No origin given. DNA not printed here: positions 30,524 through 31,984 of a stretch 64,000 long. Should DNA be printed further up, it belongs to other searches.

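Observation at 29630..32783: GDP-colitose (3,6-dideoxyhexose) pathway: gmd, His-for-Lys DegT enzyme (ColD-like), fcl/ColC-like reductase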

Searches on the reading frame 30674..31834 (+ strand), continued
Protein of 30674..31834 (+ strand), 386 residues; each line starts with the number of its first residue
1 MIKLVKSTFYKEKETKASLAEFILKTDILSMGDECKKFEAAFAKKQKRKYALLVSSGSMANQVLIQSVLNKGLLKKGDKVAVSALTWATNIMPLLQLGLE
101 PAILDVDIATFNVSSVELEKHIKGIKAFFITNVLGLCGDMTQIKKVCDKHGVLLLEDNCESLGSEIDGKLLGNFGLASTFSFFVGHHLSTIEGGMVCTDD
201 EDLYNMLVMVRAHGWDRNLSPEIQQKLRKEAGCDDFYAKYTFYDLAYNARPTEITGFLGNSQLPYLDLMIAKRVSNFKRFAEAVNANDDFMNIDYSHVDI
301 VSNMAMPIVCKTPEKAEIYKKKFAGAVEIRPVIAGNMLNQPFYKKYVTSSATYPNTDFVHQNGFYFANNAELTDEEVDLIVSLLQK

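Call 15: find_encoding_contigs(protein=P0001, flank=10000, max_places=2)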
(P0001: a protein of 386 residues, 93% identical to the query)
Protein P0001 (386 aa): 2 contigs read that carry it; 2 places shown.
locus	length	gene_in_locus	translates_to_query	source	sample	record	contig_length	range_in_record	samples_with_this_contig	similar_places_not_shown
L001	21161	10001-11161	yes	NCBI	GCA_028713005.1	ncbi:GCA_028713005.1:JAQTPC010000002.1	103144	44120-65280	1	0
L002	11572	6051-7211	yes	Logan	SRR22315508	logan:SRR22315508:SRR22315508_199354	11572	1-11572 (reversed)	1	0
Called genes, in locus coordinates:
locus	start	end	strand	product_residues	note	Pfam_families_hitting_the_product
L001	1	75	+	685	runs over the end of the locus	PF01935:DUF87 (weak), PF02534:T4SS-DNA_transf (weak), PF10412:TrwB_AAD_bind, PF12696:TraG-D_C (weak)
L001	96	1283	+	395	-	PF13439:Glyco_transf_4, PF13579:Glyco_trans_4_4, PF20706:GT4-conflict, PF00534:Glycos_transf_1, PF13692:Glyco_trans_1_4, PF13524:Glyco_trans_1_2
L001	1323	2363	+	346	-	PF13439:Glyco_transf_4 (faint)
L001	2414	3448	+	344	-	PF13439:Glyco_transf_4 (weak), PF20706:GT4-conflict, PF00534:Glycos_transf_1, PF13692:Glyco_trans_1_4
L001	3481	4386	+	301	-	PF03721:UDPG_MGDP_dh_N, PF00984:UDPG_MGDP_dh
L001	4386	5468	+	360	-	PF00534:Glycos_transf_1, PF13692:Glyco_trans_1_4, PF13524:Glyco_trans_1_2 (weak)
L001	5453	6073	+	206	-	PF13649:Methyltransf_25 (weak), PF08241:Methyltransf_11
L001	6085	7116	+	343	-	-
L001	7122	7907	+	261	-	-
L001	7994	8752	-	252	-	-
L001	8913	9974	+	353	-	PF01370:Epimerase, PF04321:RmlD_sub_bind (weak), PF16363:GDP_Man_Dehyd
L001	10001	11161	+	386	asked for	PF00266:Aminotran_5 (faint), PF01041:DegT_DnrJ_EryC1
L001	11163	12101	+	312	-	PF01370:Epimerase, PF04321:RmlD_sub_bind, PF16363:GDP_Man_Dehyd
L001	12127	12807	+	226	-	PF02353:CMAS (weak), PF13489:Methyltransf_23, PF08241:Methyltransf_11 (weak)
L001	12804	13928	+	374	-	PF00534:Glycos_transf_1, PF13692:Glyco_trans_1_4, PF13524:Glyco_trans_1_2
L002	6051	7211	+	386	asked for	PF00266:Aminotran_5 (faint), PF01041:DegT_DnrJ_EryC1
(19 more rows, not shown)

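Call 16: find_encoding_contigs(protein=P0080, flank=8000, max_places=2)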
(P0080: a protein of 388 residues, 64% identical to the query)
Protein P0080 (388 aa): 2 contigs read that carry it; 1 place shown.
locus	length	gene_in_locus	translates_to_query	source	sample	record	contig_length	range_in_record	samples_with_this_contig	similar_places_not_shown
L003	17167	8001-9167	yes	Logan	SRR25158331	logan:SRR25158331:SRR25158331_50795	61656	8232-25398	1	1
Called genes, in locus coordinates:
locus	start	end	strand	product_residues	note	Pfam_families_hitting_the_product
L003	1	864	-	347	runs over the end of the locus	PF00483:NTP_transferase, PF12804:NTP_transf_3 (weak), PF22640:ManC_GMP_beta-helix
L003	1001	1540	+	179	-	-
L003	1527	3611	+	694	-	PF16158:N_BRCA1_IG (faint)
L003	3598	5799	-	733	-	-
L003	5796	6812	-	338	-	PF00535:Glycos_transf_2, PF13641:Glyco_tranf_2_3 (weak)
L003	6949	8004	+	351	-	PF01370:Epimerase, PF04321:RmlD_sub_bind (weak), PF16363:GDP_Man_Dehyd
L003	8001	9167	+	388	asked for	PF01041:DegT_DnrJ_EryC1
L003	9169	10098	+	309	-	PF01370:Epimerase, PF02719:Polysacc_synt_2 (faint), PF04321:RmlD_sub_bind, PF16363:GDP_Man_Dehyd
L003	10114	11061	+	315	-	PF02475:TRM5-TYW2_MTfase (weak), PF05575:V_cholerae_RfbT (faint), PF05050:Methyltransf_21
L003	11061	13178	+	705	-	-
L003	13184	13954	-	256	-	PF13489:Methyltransf_23, PF08242:Methyltransf_12 (faint), PF08241:Methyltransf_11, PF13649:Methyltransf_25 (weak), PF13847:Methyltransf_31 (weak)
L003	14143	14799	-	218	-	-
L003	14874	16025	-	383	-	PF00534:Glycos_transf_1, PF13692:Glyco_trans_1_4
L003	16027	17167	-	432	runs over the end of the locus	PF01943:Polysacc_synt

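Call 19: find_related_loci(query=window:30674-31834:+, collection=genome_contigs, flank=4000)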
Query window:30674-31834:+ (386 aa) in genome_contigs; peptide patterns used: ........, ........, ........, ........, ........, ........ (x = any residue, [..] = any of these).
71 stretches matched a pattern; 25 encode a relative of the query (tblastn E <= 1e-3); 25 distinct loci.
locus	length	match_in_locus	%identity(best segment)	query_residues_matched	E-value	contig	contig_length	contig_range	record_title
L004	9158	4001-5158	93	1-386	0e+0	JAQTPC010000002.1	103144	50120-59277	MAG: Candidatus Paceibacterota bacterium isolate STB_107 NODE_440_length_103144_cov_4.265723_Sandtown_B, whole genome sh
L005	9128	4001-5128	68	1-376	2e-179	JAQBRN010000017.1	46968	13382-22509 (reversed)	MAG: Parcubacteria group bacterium isolate RYN_400 scaffold_1568859, whole genome shotgun sequence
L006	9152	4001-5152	59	2-384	2e-151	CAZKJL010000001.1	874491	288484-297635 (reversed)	MAG TPA_asm: uncultured Candidatus Peribacteria bacterium isolate SRP292972_co1_59 genome assembly, contig: NODE_6_lengt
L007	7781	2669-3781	59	2-371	6e-146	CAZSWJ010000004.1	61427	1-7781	MAG TPA_asm: uncultured Candidatus Peribacteria bacterium isolate SRP150892_co2_42 genome assembly, contig: NODE_502_len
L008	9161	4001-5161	53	2-385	3e-138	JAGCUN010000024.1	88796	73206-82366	MAG: Bacteroidales bacterium isolate RGIG10135 Yak_Rumen-4__c948256, whole genome shotgun sequence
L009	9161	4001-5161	52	2-385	2e-137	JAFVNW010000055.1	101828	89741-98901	MAG: Bacteroidales bacterium isolate RGIG5234 Sheep_Cecum.Co__c1287353, whole genome shotgun sequence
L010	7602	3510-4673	52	1-384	4e-137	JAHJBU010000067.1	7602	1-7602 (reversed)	MAG: Patescibacteria group bacterium isolate Modern_marine.mb.272 Modern_marine.mb.272_k141_1557195, whole genome shotgu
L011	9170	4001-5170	53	1-386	5e-136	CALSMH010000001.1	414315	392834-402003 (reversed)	MAG: uncultured Nitrosomonadaceae bacterium isolate A_MB111_1 genome assembly, contig: contig_9401_A_MB111, whole genome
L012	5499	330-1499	53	1-386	9e-136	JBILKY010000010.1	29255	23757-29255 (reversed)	MAG: Chthoniobacteraceae bacterium isolate ME2017-07-18_3300034272_group7_bin86 Rohwer_bin2552_scaffold_455_c1, whole ge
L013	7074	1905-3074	53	1-386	1e-135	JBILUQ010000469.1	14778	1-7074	MAG: Chthoniobacteraceae bacterium isolate ME2018-08-06_3300044608_group8_bin90 Rohwer_bin2557_scaffold_4927_c1, whole g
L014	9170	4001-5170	52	1-386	7e-134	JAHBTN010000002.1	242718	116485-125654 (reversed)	MAG: Ferruginibacter sp. isolate ACE_BAC15 BAC15_2, whole genome shotgun sequence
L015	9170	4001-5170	52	1-386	3e-133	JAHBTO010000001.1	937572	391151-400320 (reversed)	MAG: Ferruginibacter sp. isolate ACE_BAC2 BAC2_1, whole genome shotgun sequence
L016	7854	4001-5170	52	1-386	9e-133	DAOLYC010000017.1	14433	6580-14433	MAG TPA_asm: Ferruginibacter sp. isolate AMR_MDS_5194 NODE_2052_length_14433_cov_4.943664, whole genome shotgun sequence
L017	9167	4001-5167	52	1-385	1e-131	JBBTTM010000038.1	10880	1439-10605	MAG: Patescibacteria group bacterium isolate H52-bin113_1 H52_bin113_1_000000000038, whole genome shotgun sequence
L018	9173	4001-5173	53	1-386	8e-131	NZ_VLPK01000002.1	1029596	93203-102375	Mucilaginibacter corticis strain MAH-19 contig2, whole genome shotgun sequence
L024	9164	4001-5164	50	1-384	5e-125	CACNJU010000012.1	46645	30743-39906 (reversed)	MAG: uncultured Prochlorococcus sp. isolate AG-920-M14 genome assembly, contig: AG-920-M14_NODE_12, whole genome shotgun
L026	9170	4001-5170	50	1-386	9e-120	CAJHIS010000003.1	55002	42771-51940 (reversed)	MAG: Candidatus Argoarchaeum ethanivorans isolate gfbio:e3339647-f889-4370-9287-4fb5cb688e4c:AG392D22_GoMArc1 genome ass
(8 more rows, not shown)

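Call 38: search_solved_structures(query=window:30674-31834:+, show_alignments=5, max_evalue=1e-40)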
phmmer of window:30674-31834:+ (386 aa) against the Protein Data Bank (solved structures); distinct sequences matched with E-value up to 1e-40: 6.
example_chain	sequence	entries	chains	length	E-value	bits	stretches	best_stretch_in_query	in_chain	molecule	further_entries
2gms_A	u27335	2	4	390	2.2e-63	217.7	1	14-381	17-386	Putative pyridoxamine 5-phosphate-dependent dehydrase, Wbdk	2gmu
3b8x_A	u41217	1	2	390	2.2e-62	214.5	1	14-381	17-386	Pyridoxamine 5-phosphate-dependent dehydrase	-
2r0t_A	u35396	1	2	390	4.2e-62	213.6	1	14-381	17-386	Pyridoxamine 5-phosphate-dependent dehydrase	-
3gr9_A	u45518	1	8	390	4.3e-62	213.5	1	14-381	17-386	ColD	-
3bcx_A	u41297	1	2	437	9.1e-44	153.2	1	38-384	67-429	CDP-6-deoxy-L-threo-D-glycero-4-hexulose-3-dehydrase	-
3bb8_A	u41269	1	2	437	1.6e-42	149.1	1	38-384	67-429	CDP-4-keto-6-deoxy-D-glucose-3-dehydrase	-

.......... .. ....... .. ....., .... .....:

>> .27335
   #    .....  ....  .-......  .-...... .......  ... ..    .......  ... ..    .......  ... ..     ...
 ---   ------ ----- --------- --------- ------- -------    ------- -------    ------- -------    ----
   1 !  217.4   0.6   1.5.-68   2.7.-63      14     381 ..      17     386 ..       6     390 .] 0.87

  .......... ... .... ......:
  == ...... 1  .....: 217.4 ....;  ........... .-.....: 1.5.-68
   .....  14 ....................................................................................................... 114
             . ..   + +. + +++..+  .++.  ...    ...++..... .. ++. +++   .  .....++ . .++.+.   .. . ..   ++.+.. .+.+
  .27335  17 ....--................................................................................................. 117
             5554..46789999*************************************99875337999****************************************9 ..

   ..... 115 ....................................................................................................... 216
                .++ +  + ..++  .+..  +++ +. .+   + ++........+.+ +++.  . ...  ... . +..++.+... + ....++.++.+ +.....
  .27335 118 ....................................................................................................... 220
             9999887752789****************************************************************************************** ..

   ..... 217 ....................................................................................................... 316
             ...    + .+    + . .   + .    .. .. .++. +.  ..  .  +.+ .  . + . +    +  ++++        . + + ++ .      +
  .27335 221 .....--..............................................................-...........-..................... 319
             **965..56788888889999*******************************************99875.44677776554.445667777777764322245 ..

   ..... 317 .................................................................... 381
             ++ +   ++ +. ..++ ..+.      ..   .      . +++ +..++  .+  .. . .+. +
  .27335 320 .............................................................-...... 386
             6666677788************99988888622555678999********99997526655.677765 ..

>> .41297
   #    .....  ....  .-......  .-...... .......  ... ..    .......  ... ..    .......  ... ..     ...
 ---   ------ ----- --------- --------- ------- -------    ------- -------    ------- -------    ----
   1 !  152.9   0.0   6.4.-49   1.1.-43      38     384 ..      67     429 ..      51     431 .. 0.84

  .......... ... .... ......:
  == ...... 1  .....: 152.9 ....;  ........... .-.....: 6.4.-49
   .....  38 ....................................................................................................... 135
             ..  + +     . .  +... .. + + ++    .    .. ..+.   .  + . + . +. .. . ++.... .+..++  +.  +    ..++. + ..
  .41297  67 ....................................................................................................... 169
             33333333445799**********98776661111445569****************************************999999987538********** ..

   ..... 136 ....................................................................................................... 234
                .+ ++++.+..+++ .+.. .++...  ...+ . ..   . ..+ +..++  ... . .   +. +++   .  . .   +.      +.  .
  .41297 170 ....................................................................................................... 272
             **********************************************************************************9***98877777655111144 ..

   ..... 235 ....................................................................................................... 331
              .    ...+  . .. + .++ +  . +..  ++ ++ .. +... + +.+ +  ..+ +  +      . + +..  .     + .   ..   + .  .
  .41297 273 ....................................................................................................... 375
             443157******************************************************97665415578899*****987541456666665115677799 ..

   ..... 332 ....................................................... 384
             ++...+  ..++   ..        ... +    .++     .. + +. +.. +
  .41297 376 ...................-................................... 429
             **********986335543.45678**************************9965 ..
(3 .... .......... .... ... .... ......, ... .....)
